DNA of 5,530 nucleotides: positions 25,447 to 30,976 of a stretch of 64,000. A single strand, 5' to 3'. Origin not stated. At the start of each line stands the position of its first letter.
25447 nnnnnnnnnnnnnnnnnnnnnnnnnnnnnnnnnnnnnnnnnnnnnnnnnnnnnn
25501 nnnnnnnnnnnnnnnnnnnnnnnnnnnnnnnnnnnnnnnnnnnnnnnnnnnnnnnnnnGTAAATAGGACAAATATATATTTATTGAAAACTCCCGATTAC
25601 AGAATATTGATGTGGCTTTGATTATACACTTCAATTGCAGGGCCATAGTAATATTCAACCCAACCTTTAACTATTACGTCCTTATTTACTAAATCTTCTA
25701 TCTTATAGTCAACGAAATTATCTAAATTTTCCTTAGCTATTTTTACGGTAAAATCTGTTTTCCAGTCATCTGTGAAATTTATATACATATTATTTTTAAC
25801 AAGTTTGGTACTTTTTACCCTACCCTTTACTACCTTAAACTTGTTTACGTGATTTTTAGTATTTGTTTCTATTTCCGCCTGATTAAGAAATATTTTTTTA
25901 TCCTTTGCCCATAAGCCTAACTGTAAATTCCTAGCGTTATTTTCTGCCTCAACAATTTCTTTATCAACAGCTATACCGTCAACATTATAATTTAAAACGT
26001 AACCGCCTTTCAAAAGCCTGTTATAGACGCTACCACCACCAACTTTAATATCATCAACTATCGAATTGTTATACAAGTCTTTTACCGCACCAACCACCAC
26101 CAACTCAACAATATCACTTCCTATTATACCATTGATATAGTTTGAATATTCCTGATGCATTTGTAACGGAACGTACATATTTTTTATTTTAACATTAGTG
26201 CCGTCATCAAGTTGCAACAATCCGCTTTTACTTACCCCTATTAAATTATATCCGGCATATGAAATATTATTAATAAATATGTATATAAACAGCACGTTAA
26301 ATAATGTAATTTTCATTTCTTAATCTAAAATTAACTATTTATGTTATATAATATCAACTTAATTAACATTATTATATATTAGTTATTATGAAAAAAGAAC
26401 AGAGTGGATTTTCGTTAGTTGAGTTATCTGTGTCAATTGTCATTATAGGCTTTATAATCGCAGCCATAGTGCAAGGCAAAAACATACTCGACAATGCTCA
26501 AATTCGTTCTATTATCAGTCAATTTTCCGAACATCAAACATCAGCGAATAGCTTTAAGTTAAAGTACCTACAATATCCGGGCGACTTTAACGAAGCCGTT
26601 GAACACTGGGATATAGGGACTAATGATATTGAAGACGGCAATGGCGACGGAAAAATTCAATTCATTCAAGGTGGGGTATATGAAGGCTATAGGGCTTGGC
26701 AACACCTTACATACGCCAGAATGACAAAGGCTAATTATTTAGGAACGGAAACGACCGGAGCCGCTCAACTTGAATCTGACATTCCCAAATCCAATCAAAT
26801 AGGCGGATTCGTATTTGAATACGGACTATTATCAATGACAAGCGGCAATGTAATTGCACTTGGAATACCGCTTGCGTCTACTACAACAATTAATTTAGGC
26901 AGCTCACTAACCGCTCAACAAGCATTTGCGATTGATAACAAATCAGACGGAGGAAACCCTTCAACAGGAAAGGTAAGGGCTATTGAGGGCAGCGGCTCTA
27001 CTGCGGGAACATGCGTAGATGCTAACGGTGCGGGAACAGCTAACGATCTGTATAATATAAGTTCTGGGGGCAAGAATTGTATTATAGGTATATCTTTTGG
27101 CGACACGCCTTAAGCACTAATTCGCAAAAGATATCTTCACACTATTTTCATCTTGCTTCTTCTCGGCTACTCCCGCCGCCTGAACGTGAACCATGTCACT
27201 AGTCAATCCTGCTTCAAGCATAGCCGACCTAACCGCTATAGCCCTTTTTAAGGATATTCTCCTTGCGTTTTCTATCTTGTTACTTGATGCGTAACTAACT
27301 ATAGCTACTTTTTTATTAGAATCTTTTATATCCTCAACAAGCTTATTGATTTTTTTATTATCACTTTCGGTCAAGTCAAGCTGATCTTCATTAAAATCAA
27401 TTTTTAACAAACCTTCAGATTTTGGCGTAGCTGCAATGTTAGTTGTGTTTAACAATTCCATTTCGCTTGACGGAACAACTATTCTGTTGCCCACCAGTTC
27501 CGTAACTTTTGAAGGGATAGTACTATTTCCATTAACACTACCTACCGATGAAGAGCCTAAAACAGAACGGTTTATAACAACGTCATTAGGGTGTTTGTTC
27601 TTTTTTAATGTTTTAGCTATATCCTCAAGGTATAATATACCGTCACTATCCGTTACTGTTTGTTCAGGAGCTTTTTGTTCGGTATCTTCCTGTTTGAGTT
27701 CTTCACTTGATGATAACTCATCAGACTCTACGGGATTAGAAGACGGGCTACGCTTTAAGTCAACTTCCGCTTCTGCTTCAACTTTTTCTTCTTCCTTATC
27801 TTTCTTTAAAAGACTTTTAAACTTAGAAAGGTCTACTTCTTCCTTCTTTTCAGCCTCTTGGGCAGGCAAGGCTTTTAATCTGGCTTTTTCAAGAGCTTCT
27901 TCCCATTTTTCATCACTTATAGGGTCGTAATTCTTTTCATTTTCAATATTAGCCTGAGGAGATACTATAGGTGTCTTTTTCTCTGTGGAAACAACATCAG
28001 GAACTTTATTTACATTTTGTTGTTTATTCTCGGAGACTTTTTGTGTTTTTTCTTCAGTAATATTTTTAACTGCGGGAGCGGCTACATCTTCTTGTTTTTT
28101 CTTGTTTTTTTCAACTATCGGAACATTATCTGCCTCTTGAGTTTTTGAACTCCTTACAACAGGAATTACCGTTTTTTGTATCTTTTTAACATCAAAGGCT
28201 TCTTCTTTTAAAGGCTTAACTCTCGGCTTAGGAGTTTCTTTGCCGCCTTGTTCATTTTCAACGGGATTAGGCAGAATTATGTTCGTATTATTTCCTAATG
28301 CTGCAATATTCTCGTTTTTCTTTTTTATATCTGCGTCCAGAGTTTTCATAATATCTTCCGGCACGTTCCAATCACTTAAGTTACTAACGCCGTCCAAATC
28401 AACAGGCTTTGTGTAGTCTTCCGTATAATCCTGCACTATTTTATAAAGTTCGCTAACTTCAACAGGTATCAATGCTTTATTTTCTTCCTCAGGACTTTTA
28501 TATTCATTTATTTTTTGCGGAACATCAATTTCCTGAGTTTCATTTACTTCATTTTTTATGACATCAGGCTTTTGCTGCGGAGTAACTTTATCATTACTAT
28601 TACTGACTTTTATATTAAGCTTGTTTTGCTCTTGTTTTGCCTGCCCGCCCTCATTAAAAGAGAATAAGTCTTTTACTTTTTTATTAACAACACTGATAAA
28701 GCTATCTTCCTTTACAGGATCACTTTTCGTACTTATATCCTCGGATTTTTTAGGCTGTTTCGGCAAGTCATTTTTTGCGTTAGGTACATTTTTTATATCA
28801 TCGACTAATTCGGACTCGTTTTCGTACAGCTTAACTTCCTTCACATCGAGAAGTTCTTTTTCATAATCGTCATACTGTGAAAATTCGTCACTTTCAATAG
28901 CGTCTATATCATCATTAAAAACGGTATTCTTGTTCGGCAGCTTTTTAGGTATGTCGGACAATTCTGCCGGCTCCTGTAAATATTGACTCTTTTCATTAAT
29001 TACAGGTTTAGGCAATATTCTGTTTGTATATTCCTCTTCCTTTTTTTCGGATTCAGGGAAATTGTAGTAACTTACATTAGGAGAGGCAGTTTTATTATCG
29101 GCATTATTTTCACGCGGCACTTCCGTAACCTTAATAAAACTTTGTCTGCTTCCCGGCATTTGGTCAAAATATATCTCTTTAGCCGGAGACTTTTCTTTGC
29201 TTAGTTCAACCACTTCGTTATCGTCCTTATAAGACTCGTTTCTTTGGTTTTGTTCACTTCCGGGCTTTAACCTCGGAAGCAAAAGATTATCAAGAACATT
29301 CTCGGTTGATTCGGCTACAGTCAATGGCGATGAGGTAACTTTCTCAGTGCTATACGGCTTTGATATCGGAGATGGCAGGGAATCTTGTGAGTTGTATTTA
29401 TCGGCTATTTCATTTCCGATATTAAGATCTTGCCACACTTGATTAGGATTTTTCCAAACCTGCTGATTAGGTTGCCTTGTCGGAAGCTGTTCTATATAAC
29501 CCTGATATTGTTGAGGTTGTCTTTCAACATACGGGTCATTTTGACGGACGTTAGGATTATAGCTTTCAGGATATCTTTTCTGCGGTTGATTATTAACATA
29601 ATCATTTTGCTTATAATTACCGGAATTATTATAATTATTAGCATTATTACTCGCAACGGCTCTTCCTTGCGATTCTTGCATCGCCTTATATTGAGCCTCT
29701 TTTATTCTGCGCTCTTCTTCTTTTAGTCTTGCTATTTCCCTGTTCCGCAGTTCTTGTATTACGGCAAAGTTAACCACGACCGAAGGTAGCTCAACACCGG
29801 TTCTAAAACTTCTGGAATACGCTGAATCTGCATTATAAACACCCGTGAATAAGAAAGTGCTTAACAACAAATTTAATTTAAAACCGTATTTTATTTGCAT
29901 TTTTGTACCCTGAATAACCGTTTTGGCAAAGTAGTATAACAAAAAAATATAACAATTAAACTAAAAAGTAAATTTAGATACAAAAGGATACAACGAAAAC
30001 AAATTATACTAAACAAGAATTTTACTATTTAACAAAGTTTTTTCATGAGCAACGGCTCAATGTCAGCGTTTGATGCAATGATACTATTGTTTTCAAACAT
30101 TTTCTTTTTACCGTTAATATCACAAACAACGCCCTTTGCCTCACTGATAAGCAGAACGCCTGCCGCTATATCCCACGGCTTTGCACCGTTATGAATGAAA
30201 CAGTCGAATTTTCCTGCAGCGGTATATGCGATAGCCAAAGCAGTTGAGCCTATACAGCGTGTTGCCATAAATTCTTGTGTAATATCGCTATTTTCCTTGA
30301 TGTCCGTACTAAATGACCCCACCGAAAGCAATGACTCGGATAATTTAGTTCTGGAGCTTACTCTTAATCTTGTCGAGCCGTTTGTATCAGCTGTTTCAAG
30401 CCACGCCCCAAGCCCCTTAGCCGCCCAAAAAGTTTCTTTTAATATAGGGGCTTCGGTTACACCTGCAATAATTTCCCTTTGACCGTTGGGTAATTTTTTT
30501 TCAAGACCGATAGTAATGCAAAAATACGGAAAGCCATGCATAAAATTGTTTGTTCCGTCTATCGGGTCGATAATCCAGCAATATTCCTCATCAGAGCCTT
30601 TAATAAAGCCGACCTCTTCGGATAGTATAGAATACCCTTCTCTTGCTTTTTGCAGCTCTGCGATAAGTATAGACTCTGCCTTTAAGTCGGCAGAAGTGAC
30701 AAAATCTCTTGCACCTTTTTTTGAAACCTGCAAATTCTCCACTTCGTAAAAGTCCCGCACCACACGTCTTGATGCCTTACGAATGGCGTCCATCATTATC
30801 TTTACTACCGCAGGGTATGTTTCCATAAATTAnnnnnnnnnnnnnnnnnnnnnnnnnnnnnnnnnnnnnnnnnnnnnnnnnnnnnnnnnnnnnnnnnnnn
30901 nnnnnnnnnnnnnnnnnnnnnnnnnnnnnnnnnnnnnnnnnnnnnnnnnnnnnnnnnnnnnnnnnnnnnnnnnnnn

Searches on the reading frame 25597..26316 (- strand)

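Call 45: search_protein_families(library=pfam, proteins=[window:25597-26316:-], max_evalue=0.01)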
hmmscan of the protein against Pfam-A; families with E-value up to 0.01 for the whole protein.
window:25597-26316:- (239 aa): 1 family
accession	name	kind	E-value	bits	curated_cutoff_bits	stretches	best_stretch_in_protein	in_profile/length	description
PF00565.23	SNase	-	0.0071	17.2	21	0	79-137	46-106/107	Staphylococcal nuclease homologue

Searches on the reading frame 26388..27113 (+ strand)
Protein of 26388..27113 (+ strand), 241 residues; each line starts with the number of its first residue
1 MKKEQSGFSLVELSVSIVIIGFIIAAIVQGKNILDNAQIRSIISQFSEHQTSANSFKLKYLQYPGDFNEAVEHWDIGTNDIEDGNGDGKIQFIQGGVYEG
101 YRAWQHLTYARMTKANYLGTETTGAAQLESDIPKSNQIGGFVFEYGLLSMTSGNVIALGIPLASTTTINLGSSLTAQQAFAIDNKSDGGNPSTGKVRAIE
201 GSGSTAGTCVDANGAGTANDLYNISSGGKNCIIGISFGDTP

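Call 45: search_protein_families(library=pfam, proteins=[window:26388-27113:+], max_evalue=0.01)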
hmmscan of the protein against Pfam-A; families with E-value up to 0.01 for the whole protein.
window:26388-27113:+ (241 aa): 1 family
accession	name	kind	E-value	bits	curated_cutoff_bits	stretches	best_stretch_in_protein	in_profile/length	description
PF07963.17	N_methyl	-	3.8e-06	26.7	21.2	1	3-27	2-26/27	Prokaryotic N-terminal methylation motif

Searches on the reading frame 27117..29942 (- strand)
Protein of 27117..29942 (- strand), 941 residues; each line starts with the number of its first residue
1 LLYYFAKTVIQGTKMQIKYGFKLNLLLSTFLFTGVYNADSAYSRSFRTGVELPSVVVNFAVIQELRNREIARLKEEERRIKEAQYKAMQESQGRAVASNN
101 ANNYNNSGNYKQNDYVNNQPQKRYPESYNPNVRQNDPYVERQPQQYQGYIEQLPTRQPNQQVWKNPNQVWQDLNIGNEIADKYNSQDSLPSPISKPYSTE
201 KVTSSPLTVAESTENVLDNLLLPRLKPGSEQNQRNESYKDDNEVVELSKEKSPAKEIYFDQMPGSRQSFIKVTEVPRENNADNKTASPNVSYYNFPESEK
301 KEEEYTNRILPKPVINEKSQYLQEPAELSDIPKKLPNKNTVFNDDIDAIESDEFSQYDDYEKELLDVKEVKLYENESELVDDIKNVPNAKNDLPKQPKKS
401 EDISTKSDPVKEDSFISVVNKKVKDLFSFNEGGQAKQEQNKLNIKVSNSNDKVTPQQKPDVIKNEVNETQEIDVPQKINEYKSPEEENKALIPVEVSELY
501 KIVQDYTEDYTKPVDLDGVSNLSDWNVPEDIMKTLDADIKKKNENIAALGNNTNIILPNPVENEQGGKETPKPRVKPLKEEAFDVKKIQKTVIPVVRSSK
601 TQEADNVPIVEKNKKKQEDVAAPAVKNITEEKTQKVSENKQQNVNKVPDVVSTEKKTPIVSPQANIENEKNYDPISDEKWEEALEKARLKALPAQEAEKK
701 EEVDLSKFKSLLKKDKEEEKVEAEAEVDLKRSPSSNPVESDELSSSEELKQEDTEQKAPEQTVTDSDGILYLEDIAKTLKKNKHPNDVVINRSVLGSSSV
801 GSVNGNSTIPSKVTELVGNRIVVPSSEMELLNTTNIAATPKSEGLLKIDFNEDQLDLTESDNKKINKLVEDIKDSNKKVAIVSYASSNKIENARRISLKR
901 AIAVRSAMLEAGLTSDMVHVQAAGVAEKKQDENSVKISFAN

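Call 45: search_protein_families(library=pfam, proteins=[window:27117-29942:-], max_evalue=0.01)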
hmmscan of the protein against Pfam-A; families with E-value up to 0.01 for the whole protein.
window:27117-29942:- (941 aa): 1 family
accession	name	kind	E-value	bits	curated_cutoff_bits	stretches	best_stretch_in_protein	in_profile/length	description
PF00691.25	OmpA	-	4.1e-09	37.1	27.2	1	850-933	2-89/98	OmpA family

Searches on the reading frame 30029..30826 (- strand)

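Call 52: search_protein_families(library=pfam, proteins=[window:30029-30826:-], max_evalue=0.00001)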
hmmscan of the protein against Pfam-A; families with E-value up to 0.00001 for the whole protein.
window:30029-30826:- (265 aa): 1 family
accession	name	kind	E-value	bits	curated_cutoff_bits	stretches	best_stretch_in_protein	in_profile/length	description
PF00459.30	Inositol_P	-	2e-54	185.3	27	1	8-262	6-264/271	Inositol monophosphatase family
